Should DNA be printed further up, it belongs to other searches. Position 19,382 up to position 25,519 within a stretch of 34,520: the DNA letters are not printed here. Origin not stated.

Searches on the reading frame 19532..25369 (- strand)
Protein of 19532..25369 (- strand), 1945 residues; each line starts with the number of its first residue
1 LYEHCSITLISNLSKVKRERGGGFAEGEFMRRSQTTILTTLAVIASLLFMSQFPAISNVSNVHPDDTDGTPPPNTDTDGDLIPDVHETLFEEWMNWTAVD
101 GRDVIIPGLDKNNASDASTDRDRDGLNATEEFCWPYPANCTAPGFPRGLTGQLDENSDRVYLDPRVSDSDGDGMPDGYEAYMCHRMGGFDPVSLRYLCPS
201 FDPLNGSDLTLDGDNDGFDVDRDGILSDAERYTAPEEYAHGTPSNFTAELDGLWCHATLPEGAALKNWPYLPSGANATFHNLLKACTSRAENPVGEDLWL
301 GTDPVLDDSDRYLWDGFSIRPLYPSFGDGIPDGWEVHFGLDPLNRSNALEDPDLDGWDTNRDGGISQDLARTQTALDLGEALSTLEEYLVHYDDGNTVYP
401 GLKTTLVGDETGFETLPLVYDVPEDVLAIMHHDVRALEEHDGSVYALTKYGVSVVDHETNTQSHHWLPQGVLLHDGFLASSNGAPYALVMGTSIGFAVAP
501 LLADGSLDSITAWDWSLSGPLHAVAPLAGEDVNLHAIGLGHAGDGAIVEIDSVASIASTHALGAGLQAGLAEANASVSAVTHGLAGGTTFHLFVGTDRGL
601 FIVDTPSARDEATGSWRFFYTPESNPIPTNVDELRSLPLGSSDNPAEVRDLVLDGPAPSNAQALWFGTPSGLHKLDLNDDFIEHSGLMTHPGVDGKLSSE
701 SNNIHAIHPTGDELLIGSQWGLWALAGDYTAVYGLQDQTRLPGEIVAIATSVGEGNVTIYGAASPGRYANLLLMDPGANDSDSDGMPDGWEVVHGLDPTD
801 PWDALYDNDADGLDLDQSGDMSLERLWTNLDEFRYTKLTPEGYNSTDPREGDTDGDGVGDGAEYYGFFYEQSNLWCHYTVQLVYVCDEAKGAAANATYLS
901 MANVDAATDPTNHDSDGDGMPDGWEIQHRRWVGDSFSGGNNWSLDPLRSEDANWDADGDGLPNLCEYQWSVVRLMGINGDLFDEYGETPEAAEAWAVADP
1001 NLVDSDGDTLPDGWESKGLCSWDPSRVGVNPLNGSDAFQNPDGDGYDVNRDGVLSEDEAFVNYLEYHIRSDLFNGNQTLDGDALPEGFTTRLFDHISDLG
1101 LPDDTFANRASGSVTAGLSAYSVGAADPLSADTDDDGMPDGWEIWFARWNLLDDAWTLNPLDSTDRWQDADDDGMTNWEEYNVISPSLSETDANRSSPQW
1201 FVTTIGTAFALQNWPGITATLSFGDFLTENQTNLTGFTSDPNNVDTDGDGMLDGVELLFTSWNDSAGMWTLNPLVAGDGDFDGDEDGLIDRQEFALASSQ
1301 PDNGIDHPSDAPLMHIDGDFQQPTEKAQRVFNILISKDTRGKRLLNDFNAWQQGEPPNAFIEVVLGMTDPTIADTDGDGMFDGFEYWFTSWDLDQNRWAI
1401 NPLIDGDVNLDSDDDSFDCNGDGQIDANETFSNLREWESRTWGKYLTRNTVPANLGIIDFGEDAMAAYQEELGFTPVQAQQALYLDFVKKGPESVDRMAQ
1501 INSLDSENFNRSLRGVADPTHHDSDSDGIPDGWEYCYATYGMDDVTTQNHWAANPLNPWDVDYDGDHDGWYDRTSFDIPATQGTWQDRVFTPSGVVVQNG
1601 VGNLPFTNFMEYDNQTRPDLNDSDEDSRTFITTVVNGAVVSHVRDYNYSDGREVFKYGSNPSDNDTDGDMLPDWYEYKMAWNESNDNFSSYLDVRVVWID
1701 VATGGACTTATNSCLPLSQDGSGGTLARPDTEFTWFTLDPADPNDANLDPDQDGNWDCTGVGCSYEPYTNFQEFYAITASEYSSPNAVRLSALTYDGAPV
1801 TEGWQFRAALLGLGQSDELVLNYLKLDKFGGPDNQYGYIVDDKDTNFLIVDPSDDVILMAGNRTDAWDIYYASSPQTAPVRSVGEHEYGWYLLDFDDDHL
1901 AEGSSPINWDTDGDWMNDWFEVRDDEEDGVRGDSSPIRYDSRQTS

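Call 42: search_protein_families(library=pfam, proteins=[window:19532-25369:-], max_evalue=0.01)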
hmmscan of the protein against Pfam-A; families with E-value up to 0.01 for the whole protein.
window:19532-25369:- (1945 aa): 2 families
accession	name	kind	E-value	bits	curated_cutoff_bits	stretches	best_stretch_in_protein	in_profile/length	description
PF18884.5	TSP3_bac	-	0.00012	22.2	25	1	914-928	1-15/22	Bacterial TSP3 repeat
PF03495.19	Binary_toxB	-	0.00031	21.3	25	0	914-927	2-15/78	Clostridial binary toxin B/anthrax toxin PA Ca-binding domain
